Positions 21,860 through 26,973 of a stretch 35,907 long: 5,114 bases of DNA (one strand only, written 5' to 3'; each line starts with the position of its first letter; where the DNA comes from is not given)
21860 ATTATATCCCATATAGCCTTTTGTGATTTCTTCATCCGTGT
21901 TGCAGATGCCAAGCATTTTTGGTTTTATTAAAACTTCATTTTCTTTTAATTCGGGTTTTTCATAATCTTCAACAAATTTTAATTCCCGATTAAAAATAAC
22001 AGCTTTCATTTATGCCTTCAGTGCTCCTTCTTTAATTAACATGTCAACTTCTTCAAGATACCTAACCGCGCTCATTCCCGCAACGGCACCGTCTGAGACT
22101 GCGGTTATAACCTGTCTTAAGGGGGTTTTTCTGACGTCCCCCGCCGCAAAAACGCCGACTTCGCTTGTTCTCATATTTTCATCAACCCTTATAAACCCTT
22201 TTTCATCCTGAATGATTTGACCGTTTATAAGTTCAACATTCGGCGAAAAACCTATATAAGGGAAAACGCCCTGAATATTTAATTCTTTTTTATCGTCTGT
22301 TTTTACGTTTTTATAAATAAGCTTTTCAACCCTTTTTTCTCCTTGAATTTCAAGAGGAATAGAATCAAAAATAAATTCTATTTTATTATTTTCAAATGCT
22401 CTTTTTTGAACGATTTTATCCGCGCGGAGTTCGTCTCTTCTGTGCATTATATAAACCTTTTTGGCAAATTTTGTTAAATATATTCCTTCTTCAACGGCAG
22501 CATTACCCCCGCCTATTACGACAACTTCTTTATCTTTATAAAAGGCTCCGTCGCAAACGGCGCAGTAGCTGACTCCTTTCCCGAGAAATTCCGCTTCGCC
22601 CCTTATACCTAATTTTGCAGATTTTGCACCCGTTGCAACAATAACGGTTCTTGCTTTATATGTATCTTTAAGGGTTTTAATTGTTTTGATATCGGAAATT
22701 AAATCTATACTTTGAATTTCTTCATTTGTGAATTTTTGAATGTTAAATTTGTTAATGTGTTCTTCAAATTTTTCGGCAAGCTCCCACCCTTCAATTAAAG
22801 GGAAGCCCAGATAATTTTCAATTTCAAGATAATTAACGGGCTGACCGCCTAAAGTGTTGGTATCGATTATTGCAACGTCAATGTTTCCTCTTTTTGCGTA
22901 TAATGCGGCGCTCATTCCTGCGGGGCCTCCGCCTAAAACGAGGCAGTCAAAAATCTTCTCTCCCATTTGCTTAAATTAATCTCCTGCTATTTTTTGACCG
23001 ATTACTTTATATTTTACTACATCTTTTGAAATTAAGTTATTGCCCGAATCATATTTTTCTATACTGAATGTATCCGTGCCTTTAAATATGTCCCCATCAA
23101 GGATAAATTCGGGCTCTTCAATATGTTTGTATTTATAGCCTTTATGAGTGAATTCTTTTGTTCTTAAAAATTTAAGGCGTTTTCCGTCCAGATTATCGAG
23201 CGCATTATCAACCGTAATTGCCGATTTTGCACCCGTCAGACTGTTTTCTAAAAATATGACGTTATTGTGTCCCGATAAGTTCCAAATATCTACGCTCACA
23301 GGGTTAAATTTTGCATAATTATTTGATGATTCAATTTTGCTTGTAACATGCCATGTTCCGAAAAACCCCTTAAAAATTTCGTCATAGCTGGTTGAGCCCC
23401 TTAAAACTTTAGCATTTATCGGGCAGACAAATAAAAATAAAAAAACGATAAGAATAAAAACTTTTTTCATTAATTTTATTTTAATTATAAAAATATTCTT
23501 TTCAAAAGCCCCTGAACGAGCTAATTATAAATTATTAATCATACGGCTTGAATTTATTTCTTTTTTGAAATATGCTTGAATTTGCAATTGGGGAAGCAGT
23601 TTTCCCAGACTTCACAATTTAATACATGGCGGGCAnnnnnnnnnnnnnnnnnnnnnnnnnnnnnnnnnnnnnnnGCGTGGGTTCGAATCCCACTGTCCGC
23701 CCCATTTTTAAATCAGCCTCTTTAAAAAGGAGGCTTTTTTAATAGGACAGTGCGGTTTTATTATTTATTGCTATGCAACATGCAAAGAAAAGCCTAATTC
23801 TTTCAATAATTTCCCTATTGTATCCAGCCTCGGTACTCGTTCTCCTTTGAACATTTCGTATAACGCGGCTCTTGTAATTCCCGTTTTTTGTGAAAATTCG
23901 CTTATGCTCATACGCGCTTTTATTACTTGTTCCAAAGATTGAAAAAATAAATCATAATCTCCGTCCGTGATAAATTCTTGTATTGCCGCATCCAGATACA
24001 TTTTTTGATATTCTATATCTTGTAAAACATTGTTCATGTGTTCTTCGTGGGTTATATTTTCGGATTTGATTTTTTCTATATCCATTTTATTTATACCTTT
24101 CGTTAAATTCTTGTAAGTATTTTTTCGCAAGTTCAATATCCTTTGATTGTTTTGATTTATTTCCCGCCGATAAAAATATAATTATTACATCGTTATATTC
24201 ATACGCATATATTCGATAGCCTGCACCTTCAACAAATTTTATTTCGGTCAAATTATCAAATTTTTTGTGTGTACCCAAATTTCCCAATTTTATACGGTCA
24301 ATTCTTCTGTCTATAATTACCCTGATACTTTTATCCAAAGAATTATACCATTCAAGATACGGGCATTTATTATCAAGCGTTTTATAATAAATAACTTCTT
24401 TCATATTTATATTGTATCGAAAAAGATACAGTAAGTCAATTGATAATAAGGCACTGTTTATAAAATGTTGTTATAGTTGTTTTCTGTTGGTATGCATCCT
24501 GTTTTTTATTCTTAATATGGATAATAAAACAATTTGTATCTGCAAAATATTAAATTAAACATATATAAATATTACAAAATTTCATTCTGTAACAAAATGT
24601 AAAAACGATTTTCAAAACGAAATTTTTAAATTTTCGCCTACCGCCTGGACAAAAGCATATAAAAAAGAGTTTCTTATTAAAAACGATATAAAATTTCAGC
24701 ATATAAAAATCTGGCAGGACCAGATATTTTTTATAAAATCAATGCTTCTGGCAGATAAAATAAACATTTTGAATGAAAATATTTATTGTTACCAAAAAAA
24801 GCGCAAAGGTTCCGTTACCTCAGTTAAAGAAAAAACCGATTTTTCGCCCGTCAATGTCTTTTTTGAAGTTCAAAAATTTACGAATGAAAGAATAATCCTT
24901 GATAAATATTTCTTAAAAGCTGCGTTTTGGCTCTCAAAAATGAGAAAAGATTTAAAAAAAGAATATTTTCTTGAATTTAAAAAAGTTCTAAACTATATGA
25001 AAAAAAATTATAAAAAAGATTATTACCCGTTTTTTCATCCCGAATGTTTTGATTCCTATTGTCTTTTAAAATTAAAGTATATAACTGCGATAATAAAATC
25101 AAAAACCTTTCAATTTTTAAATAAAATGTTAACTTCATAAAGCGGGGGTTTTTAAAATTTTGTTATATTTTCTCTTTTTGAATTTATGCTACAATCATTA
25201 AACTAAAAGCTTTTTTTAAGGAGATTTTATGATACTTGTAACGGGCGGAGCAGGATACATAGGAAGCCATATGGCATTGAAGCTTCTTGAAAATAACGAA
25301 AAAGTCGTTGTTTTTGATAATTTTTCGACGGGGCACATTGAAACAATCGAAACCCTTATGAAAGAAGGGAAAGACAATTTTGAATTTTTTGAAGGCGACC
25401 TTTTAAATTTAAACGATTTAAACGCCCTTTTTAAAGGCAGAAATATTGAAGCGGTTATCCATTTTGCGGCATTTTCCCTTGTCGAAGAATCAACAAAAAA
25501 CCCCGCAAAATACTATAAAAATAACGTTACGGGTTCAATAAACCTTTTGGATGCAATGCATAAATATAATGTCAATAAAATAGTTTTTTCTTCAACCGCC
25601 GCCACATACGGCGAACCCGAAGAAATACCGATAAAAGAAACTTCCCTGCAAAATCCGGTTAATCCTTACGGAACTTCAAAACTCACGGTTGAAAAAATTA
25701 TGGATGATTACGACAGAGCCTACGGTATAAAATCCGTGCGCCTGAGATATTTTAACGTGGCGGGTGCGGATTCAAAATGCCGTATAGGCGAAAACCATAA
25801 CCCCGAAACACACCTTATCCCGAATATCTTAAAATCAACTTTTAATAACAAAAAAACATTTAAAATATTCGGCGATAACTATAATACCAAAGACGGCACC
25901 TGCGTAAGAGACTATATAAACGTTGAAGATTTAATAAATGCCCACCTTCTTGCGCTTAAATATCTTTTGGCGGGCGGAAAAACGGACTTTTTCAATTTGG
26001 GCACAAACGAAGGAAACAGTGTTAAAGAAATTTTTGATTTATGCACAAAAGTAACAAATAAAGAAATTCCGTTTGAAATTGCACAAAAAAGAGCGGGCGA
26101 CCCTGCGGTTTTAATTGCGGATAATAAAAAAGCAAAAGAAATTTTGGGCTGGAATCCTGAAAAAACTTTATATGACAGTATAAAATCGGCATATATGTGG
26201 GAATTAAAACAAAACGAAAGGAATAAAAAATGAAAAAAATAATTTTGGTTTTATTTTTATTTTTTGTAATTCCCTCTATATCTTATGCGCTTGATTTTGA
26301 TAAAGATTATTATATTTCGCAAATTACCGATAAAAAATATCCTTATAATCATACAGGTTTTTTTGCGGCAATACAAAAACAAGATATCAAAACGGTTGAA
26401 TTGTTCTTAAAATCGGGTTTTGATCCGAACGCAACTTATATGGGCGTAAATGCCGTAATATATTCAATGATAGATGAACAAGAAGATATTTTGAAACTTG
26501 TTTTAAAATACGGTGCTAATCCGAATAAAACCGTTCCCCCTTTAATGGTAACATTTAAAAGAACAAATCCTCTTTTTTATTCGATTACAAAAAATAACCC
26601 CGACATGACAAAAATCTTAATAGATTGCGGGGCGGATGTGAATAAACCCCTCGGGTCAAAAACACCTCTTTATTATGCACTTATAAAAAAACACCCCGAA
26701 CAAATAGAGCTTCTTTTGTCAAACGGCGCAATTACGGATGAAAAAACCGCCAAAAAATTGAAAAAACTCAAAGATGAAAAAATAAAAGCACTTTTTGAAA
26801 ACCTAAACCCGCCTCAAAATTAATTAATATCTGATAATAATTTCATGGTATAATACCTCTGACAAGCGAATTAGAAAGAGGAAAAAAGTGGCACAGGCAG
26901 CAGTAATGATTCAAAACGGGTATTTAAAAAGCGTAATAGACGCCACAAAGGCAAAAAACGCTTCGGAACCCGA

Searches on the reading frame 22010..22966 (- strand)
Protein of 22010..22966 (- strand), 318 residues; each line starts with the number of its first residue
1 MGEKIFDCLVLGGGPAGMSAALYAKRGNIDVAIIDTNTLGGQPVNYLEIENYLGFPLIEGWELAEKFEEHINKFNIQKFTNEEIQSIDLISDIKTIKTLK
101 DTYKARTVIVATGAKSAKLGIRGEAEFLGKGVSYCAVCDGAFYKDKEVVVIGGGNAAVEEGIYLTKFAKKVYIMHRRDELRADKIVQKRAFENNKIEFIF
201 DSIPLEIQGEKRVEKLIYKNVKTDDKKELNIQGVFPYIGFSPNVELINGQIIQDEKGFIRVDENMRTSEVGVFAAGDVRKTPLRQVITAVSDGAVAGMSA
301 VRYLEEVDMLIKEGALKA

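Call 16: search_protein_families(library=pfam, proteins=[window:22010-22966:-], max_evalue=0.001)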
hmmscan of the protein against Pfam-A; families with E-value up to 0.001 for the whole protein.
window:22010-22966:- (318 aa): 10 families
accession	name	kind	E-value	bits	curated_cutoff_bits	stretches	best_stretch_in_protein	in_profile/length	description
PF07992.20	Pyr_redox_2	-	2.7e-55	188.3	26.1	1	6-293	1-291/291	Pyridine nucleotide-disulphide oxidoreductase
PF13738.12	Pyr_redox_3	-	1.8e-28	100.1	30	1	59-276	79-305/305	Pyridine nucleotide-disulphide oxidoreductase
PF00070.33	Pyr_redox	-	9.6e-18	64.9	22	1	148-218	2-79/82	Pyridine nucleotide-disulphide oxidoreductase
PF03486.20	HI0933_like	-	5.2e-10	39.6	50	1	7-39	2-34/244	HI0933-like protein Rossmann domain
PF01134.28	GIDA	-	1.2e-08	34.9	22.1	0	7-38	1-34/391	Glucose inhibited division protein A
PF01266.30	DAO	-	1.5e-06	28.4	27.9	0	7-41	1-37/353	FAD dependent oxidoreductase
PF12831.13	FAD_oxidored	-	3.5e-06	27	27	1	7-44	1-39/416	FAD dependent oxidoreductase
PF00890.30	FAD_binding_2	-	1.4e-05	25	20.4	1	7-37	1-31/414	FAD binding domain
PF01262.27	AlaDh_PNT_C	-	3.6e-05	23.7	23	0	8-41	31-64/214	Alanine dehydrogenase/PNT, C-terminal domain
PF13241.12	NAD_binding_7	-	0.00066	20.7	22.1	0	144-179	6-43/104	Putative NAD(P)-binding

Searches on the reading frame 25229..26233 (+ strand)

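Call 16: search_protein_families(library=pfam, proteins=[window:25229-26233:+], max_evalue=0.001)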
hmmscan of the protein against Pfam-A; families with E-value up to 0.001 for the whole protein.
window:25229-26233:+ (334 aa): 10 families
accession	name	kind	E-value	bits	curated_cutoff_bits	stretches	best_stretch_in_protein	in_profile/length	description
PF16363.11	GDP_Man_Dehyd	-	2.6e-64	218.2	27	1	3-319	1-330/332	GDP-mannose 4,6 dehydratase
PF01370.27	Epimerase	-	1.2e-58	198.8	20.9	1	2-258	1-240/240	NAD dependent epimerase/dehydratase family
PF02719.21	Polysacc_synt_2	-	3.2e-19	69.7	20.2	1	2-180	1-174/293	Polysaccharide biosynthesis protein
PF01073.25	3Beta_HSD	-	7.8e-18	64.9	22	1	3-157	1-156/280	3-beta hydroxysteroid dehydrogenase/isomerase family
PF04321.23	RmlD_sub_bind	-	8e-16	58.4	27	1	2-161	3-139/287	RmlD substrate binding domain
PF07993.18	NAD_binding_4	-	2.7e-09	37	20.1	1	4-190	1-219/258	Male sterility protein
PF13460.12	NAD_binding_10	-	1.9e-07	31.5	27.2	1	6-132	1-108/184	NAD(P)H-binding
PF00106.31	adh_short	-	2.9e-07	30.6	26.6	1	2-178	3-180/195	short chain dehydrogenase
PF08659.16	KR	-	1.1e-06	29.1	22.6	1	2-131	3-145/180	KR domain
PF05368.20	NmrA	-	0.00021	21.4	27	1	2-125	5-109/298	NmrA-like family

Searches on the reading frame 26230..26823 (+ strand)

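Call 16: search_protein_families(library=pfam, proteins=[window:26230-26823:+], max_evalue=0.001)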
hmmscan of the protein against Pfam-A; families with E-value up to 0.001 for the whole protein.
window:26230-26823:+ (197 aa): 7 families
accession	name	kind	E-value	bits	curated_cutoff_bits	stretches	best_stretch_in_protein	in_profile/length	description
PF12796.13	Ank_2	-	1.6e-17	64.3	27.3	2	111-168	29-85/90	Ankyrin repeats (3 copies)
PF00023.36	Ank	-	1.6e-13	50.5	21.1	0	145-170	4-29/33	Ankyrin repeat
PF13637.12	Ank_4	-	3.4e-10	40.3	22.7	1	119-163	5-50/50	Ankyrin repeats (many copies)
PF13606.12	Ank_3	-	5e-10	39.1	22.3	0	114-138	5-29/30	Ankyrin repeat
PF24521.3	Ank_KRIT1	-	2.6e-05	24.4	80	0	39-72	84-118/149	KRIT1 ankyrin-repeats domain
PF23745.1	ANK_LRRK2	-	0.00013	22.2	27.5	0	121-168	41-89/130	LRRK2 ANK repeat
PF13857.12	Ank_5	-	0.00045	21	27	0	109-150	14-56/56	Ankyrin repeats (many copies)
